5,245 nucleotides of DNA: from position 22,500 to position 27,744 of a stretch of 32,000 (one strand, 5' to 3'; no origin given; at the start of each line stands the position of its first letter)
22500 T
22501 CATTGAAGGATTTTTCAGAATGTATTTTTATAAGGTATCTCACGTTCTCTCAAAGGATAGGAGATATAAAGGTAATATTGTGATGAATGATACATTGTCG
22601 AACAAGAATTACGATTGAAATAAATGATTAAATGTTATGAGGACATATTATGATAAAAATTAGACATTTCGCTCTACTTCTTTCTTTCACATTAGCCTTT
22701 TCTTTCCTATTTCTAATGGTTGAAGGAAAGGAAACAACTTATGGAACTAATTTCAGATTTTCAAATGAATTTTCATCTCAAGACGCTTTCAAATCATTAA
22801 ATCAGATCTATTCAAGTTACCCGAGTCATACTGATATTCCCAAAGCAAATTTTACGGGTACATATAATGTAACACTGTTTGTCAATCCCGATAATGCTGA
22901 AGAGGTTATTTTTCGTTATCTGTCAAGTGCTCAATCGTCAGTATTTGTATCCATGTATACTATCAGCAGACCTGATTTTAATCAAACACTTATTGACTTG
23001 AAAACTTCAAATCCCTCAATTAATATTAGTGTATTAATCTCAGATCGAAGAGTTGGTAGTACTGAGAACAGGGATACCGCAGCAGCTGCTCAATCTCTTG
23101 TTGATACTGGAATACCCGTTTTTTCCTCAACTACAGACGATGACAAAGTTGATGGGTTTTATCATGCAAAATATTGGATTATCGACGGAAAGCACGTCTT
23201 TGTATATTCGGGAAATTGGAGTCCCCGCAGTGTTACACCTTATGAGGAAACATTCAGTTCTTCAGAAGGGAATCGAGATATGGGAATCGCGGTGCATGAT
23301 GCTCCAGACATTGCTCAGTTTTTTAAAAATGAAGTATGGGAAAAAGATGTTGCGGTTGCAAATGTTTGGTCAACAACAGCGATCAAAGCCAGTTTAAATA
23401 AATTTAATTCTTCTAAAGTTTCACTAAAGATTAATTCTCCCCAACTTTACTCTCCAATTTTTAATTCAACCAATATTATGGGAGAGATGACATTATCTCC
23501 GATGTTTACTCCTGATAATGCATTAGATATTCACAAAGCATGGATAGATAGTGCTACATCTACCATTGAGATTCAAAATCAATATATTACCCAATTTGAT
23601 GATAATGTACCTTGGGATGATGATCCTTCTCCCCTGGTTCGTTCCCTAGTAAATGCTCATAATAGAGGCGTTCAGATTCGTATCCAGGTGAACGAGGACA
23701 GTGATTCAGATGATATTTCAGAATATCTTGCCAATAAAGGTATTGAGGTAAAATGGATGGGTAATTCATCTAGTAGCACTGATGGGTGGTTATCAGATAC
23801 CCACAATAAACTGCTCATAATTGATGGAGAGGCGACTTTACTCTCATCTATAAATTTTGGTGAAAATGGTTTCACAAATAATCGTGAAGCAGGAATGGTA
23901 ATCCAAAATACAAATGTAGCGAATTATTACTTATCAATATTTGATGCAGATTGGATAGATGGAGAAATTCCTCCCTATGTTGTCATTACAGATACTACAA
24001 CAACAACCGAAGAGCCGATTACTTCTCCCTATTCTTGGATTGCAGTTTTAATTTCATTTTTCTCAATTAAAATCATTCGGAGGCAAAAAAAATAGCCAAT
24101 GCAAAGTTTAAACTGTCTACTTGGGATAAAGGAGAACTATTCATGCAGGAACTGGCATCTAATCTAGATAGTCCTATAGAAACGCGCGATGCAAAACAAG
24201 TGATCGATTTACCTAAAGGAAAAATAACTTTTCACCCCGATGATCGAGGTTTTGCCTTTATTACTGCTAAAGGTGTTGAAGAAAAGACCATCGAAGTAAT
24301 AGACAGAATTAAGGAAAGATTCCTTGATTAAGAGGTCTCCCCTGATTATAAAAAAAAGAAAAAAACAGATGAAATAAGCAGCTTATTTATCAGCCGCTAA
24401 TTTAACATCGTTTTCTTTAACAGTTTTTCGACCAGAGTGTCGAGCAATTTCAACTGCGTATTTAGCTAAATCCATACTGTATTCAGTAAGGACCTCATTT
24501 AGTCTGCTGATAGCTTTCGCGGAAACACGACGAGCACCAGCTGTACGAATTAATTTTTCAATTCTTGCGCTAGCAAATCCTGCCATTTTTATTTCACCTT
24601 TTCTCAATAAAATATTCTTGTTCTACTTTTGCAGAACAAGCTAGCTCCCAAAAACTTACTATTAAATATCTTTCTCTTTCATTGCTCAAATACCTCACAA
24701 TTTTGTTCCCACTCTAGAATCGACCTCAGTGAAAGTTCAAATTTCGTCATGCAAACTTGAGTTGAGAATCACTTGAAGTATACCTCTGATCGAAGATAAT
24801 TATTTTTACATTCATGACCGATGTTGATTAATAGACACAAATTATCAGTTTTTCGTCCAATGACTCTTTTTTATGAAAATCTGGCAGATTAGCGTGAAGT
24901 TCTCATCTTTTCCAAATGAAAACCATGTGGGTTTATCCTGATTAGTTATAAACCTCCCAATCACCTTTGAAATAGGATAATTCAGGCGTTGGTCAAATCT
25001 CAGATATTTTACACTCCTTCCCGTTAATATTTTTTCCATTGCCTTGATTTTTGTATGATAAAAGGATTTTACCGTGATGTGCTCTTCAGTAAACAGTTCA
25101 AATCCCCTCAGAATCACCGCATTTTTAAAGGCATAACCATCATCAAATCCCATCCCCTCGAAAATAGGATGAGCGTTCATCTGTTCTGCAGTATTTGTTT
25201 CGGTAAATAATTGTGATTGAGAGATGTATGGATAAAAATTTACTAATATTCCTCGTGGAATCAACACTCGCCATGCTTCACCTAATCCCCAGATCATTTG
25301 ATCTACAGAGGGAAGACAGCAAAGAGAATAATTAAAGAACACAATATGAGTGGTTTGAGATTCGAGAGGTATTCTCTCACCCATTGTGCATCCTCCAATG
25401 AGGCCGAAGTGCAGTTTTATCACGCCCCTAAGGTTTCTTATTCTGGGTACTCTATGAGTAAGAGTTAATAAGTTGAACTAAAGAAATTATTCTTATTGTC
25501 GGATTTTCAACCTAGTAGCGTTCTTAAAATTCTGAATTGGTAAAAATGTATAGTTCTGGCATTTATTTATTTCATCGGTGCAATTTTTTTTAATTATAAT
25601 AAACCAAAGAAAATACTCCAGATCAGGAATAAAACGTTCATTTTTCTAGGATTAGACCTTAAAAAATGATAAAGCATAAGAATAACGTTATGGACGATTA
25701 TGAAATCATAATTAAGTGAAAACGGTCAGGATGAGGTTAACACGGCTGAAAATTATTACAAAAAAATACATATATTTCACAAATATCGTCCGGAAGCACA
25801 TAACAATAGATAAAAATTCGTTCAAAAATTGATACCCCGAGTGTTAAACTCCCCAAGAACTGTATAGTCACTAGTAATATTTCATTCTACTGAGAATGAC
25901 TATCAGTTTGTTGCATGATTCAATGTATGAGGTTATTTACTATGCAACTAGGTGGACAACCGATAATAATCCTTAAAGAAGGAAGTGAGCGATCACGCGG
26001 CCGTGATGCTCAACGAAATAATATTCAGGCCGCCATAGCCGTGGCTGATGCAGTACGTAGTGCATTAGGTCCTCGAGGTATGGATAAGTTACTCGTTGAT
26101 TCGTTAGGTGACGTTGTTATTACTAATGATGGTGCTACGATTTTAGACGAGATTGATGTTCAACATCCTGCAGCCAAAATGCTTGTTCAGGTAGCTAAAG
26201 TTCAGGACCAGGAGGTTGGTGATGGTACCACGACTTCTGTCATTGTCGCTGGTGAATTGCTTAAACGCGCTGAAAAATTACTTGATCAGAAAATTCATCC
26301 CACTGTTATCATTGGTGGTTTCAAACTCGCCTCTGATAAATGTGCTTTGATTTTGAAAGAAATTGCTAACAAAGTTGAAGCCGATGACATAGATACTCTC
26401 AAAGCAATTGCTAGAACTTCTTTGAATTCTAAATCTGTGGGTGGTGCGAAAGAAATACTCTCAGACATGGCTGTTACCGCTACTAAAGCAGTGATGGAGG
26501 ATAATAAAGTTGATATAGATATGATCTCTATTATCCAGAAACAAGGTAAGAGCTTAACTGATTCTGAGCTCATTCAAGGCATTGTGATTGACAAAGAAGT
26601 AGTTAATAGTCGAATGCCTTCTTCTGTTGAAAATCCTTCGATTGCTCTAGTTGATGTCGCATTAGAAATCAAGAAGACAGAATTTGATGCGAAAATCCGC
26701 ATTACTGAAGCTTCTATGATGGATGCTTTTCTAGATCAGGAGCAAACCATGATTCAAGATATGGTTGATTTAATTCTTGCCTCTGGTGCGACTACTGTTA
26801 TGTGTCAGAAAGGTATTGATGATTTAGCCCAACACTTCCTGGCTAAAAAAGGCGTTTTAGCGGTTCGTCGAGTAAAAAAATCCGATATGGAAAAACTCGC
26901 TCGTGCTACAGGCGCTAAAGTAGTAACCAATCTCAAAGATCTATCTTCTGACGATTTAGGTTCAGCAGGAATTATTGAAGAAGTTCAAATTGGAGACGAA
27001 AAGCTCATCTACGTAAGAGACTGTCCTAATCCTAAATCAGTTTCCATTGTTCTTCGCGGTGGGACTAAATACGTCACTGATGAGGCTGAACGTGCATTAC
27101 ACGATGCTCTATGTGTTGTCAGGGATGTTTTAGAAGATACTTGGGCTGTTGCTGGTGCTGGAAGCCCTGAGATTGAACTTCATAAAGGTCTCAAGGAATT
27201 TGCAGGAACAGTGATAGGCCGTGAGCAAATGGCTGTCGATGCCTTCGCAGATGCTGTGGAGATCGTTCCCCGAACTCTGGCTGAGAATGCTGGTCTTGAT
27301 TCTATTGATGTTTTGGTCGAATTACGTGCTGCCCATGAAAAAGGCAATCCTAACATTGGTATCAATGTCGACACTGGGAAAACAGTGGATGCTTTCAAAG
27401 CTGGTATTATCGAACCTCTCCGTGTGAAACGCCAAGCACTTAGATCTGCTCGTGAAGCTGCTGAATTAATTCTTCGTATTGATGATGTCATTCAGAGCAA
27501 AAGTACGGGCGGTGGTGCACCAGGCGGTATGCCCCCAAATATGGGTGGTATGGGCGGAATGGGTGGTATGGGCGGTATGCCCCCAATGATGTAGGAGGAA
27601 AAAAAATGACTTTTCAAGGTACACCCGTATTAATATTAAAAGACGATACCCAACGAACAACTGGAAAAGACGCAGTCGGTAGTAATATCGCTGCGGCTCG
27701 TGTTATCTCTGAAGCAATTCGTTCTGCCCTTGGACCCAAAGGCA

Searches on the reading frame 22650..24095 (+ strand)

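Call 6: search_protein_families(library=ncbifam, proteins=[window:22650-24095:+])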
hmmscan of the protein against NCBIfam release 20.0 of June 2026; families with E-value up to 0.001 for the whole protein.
window:22650-24095:+ (481 aa): 7 families
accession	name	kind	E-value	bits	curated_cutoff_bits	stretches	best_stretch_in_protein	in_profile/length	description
NF038319.1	DISARM_DrmC_I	equivalog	1.6e-19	70.4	133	2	327-426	121-226/236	DISARM system phospholipase D-like protein DrmC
NF010492.0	PRK13912.1-3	equivalog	4.1e-15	55.8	297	2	289-425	33-162/178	nuclease NucT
NF010490.0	PRK13912.1-1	equivalog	7.3e-10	39.2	211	1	79-195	27-129/159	nuclease NucT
NF010491.0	PRK13912.1-2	equivalog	3e-07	30.4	225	0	77-194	28-146/180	nuclease NucT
NF041068.1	DpdK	equivalog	9.1e-06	25.3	100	1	275-417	16-149/167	phospholipase D-like domain-containing protein DpdK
TIGR04265.1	bac_cardiolipin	equivalog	0.00011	21.3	290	0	80-195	312-424/483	cardiolipin synthase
NF010493.0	PRK13912.1-4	equivalog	0.00067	19.7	351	0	331-425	57-155/171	nuclease NucT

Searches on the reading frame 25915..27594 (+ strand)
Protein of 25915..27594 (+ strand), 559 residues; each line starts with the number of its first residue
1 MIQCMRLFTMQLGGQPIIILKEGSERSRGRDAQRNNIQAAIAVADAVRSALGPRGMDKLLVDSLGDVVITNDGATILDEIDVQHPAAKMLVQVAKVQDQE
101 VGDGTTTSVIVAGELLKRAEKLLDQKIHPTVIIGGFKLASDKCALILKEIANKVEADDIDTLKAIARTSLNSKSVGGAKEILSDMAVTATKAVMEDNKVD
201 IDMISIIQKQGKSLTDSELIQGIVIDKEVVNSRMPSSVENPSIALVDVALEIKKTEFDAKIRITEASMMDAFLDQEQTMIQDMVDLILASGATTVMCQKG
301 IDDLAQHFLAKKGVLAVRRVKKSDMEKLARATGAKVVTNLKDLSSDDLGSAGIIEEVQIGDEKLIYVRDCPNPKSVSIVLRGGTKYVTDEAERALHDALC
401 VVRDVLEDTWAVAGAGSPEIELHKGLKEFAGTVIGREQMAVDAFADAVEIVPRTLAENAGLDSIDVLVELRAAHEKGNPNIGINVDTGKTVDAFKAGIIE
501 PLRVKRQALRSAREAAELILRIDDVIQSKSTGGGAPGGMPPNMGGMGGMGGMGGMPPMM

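Call 6: search_protein_families(library=ncbifam, proteins=[window:25915-27594:+])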
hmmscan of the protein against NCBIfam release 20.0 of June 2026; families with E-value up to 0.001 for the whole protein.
window:25915-27594:+ (559 aa): 18 families
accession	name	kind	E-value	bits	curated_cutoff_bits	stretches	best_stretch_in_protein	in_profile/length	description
NF041083.2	thermosome_beta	equivalog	1e-227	757.3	400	1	15-529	1-520/520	thermosome subunit beta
NF041082.2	thermosome_alpha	equivalog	3.2e-226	752.2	450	1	15-528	1-518/519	thermosome subunit alpha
TIGR02339.1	thermosome_arch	subfamily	5.1e-217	721.7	671.1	1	16-528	1-520/521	thermosome subunit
TIGR02340.1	chap_CCT_alpha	equivalog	1.2e-144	482.9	800.2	1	23-528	4-529/536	T-complex protein 1 subunit alpha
TIGR02344.1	chap_CCT_gamma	equivalog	3.8e-144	481.1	553.45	1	16-527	1-521/526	T-complex protein 1 subunit gamma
TIGR02342.1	chap_CCT_delta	equivalog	4e-142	474.4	695.35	1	25-528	3-516/517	T-complex protein 1 subunit delta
TIGR02345.1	chap_CCT_eta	equivalog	2.6e-137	458.3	669.2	1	15-530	2-522/523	T-complex protein 1 subunit eta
TIGR02343.1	chap_CCT_epsi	equivalog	4.4e-130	434.8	710.5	1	14-528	8-531/532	T-complex protein 1 subunit epsilon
TIGR02347.1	chap_CCT_zeta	equivalog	1.1e-115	387.3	587.15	1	19-528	4-525/531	T-complex protein 1 subunit zeta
TIGR02341.1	chap_CCT_beta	equivalog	2.7e-110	369.5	522.15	1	19-529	2-515/519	T-complex protein 1 subunit beta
TIGR02346.1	chap_CCT_theta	equivalog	3.6e-110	368.9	455.9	1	19-534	5-525/531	T-complex protein 1 subunit theta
NF009487.0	PRK12849.1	subfamily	8e-33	113.5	352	2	34-368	12-333/543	chaperonin GroEL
NF009488.0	PRK12850.1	subfamily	5.4e-28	97.8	475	2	37-176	17-159/544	chaperonin GroEL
NF000592.1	PRK00013.1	subfamily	1.2e-26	93.3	397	2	31-247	9-215/524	chaperonin GroEL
TIGR02348.1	GroEL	equivalog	2.4e-24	85.8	582.1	2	34-248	11-223/526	chaperonin GroEL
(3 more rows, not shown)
